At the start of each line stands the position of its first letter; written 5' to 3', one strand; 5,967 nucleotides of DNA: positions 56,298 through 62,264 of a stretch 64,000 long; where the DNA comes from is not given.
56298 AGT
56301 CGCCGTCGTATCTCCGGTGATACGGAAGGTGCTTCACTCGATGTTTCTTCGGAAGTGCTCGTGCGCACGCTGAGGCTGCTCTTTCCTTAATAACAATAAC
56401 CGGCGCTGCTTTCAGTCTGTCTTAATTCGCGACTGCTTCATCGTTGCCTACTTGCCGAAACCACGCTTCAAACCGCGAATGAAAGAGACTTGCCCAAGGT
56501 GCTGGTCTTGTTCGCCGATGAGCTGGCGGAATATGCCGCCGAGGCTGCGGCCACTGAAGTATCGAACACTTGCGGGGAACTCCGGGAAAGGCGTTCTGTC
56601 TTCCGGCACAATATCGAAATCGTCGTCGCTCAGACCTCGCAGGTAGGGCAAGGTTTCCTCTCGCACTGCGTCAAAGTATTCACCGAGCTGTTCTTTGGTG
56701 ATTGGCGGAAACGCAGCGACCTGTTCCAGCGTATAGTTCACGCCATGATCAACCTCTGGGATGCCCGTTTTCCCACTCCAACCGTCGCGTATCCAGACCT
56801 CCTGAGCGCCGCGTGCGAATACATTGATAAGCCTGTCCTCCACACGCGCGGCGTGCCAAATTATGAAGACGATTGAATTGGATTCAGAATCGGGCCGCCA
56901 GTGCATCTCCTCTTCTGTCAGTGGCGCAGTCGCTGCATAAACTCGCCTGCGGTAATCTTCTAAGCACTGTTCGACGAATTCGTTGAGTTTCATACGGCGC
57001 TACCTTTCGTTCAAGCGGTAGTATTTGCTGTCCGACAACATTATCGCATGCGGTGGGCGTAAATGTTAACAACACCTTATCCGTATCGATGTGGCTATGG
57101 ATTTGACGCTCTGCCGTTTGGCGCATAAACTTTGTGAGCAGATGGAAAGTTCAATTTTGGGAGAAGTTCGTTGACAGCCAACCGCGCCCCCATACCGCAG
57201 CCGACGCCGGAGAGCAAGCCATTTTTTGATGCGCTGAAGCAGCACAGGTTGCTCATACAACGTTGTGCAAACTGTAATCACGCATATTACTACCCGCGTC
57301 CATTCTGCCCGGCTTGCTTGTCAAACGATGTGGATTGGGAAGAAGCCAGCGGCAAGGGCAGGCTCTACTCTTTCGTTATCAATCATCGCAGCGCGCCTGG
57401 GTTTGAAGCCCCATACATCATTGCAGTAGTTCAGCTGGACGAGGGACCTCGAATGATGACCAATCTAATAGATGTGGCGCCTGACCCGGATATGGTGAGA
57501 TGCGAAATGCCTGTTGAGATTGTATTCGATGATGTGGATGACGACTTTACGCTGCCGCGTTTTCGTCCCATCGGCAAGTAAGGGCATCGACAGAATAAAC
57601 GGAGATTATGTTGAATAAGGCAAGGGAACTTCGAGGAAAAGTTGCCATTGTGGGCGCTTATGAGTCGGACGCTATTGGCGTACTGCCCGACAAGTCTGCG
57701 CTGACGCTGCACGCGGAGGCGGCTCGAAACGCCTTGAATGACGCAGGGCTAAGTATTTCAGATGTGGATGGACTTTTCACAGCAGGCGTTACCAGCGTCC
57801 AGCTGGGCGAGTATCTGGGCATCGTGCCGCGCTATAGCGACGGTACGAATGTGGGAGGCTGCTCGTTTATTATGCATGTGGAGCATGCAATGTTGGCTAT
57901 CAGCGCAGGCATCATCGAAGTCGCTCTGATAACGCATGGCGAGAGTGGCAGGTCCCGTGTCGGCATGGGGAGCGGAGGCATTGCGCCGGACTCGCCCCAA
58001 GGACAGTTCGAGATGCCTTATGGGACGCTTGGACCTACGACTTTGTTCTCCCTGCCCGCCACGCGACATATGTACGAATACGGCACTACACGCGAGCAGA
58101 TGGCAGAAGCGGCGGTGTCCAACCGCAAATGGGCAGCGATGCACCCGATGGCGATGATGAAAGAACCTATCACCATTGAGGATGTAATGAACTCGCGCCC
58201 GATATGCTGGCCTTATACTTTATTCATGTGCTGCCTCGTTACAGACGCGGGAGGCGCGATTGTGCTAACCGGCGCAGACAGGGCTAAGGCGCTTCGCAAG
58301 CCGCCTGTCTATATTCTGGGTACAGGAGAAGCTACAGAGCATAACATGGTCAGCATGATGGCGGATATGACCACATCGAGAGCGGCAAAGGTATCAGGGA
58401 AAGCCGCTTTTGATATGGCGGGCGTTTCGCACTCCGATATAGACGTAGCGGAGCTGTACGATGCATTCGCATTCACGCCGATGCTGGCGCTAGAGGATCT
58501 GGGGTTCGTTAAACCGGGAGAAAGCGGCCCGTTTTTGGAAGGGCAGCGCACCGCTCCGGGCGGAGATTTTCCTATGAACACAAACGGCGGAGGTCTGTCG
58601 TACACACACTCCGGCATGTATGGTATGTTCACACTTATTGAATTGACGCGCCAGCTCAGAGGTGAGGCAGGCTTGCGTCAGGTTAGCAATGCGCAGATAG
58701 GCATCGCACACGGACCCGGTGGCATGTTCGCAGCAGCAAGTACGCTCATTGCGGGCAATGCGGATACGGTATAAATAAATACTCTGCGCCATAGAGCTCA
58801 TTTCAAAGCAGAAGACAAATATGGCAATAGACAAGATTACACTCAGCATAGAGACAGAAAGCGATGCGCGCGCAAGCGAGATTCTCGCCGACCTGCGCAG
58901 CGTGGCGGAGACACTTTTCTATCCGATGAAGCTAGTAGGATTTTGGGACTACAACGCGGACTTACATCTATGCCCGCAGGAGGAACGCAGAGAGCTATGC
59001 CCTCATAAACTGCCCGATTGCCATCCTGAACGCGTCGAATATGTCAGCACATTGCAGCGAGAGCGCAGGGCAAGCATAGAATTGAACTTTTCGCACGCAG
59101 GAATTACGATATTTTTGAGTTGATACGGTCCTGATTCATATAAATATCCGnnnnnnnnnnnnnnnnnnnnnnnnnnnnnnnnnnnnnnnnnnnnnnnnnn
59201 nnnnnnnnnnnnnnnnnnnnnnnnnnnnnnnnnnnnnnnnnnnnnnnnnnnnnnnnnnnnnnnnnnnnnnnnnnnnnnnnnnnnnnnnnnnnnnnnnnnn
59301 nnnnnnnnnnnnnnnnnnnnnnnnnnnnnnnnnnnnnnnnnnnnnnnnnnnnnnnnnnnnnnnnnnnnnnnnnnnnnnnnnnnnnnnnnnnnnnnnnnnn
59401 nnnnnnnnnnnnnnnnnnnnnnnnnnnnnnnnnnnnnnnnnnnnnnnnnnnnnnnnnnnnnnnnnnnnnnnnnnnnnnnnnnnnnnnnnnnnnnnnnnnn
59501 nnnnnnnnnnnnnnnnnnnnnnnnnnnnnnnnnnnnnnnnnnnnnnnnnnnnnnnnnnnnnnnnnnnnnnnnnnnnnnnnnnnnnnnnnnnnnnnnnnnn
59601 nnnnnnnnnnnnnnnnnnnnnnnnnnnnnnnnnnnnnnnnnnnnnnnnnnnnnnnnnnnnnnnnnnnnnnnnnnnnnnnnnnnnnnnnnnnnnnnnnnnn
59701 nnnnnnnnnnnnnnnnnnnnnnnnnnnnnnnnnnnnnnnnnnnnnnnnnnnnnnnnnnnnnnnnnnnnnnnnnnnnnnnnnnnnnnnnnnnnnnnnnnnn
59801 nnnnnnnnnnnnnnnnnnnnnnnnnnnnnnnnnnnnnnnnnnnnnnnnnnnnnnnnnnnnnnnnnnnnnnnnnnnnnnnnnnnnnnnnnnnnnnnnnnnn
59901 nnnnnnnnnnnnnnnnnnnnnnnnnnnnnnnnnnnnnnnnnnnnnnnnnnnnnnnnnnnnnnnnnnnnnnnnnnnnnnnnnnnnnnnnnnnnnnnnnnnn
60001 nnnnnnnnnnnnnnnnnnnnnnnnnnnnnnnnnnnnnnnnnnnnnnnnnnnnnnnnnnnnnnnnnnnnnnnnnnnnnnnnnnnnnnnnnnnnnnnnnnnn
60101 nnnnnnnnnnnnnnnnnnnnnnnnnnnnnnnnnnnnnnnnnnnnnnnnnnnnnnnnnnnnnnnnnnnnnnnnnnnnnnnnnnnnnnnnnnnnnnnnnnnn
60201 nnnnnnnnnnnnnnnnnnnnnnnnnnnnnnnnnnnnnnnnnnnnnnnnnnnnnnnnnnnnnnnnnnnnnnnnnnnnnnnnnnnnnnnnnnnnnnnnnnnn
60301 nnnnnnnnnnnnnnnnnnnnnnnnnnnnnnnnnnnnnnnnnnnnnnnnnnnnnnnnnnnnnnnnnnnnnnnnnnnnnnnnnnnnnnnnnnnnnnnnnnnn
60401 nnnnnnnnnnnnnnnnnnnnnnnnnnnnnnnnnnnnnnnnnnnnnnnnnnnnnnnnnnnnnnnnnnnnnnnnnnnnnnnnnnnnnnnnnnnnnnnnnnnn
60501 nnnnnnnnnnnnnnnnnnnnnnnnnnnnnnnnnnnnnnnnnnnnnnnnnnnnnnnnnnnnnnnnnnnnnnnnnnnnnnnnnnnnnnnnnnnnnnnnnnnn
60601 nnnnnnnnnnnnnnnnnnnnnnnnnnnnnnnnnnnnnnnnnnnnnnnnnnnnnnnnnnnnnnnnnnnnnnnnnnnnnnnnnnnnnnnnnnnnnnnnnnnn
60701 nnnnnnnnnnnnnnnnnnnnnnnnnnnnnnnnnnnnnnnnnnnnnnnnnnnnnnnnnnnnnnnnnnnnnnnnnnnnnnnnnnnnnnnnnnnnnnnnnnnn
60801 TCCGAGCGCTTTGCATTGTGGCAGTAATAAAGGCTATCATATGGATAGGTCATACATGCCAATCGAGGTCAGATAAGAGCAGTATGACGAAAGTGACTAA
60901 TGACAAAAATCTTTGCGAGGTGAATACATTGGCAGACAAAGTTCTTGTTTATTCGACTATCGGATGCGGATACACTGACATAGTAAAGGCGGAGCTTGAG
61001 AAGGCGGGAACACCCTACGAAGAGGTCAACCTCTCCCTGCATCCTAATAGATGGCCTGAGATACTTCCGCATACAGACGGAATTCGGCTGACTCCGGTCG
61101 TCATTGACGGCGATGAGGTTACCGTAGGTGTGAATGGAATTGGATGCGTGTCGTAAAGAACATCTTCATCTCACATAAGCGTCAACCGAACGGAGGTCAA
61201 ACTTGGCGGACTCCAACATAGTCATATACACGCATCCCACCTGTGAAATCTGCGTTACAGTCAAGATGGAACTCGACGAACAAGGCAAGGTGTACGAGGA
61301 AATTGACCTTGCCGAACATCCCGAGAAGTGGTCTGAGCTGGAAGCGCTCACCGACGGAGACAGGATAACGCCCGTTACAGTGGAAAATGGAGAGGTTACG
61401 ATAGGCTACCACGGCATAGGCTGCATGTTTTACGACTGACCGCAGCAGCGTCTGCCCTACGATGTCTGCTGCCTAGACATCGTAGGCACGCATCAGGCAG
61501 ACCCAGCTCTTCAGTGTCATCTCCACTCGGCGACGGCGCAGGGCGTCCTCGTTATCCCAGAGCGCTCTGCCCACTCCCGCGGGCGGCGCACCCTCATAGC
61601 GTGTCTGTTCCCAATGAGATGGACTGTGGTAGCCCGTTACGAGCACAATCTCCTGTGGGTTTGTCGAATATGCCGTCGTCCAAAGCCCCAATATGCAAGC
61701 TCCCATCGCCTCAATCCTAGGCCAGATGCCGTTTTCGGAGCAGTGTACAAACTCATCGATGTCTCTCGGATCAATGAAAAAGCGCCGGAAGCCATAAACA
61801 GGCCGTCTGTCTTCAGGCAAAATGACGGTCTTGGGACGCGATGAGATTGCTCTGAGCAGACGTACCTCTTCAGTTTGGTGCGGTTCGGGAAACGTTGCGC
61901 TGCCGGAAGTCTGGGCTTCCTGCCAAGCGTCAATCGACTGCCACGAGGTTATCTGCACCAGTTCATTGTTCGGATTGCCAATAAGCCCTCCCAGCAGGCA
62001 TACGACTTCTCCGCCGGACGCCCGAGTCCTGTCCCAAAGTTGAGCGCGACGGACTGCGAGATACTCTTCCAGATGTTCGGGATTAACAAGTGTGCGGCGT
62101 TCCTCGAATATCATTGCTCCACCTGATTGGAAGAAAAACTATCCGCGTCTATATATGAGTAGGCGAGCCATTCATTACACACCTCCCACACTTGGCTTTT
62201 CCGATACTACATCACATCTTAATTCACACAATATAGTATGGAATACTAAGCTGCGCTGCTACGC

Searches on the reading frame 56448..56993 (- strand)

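Call 89: search_protein_families(library=pfam, proteins=[window:56448-56993:-], max_evalue=0.0001)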
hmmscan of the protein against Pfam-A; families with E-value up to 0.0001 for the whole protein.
window:56448-56993:- (181 aa): 2 families
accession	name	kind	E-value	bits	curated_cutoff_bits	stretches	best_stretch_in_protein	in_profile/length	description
PF12867.12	DinB_2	-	2.9e-16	60.5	24.8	1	12-169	3-128/128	DinB superfamily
PF04978.18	MST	-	2.4e-09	38.3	27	1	8-176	3-147/149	Mycothiol-S-transferase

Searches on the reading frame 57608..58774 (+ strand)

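Call 89: search_protein_families(library=pfam, proteins=[window:57608-58774:+], max_evalue=0.0001)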
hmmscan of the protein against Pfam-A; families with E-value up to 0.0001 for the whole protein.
window:57608-58774:+ (388 aa): 2 families
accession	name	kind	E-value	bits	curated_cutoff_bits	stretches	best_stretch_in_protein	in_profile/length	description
PF22691.2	Thiolase_C_1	-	6.8e-60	201.4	28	1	240-383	1-143/144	Thiolase C-terminal domain-like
PF02803.24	Thiolase_C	-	6e-07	29.6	27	0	262-369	26-116/123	Thiolase, C-terminal domain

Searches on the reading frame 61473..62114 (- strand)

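Call 89: search_protein_families(library=pfam, proteins=[window:61473-62114:-], max_evalue=0.0001)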
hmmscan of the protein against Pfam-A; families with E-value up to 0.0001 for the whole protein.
window:61473-62114:- (213 aa): 1 family
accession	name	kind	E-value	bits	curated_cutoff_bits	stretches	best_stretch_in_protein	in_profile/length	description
PF07978.19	NIPSNAP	-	1.7e-06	28.6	22.3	0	107-176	1-69/102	NIPSNAP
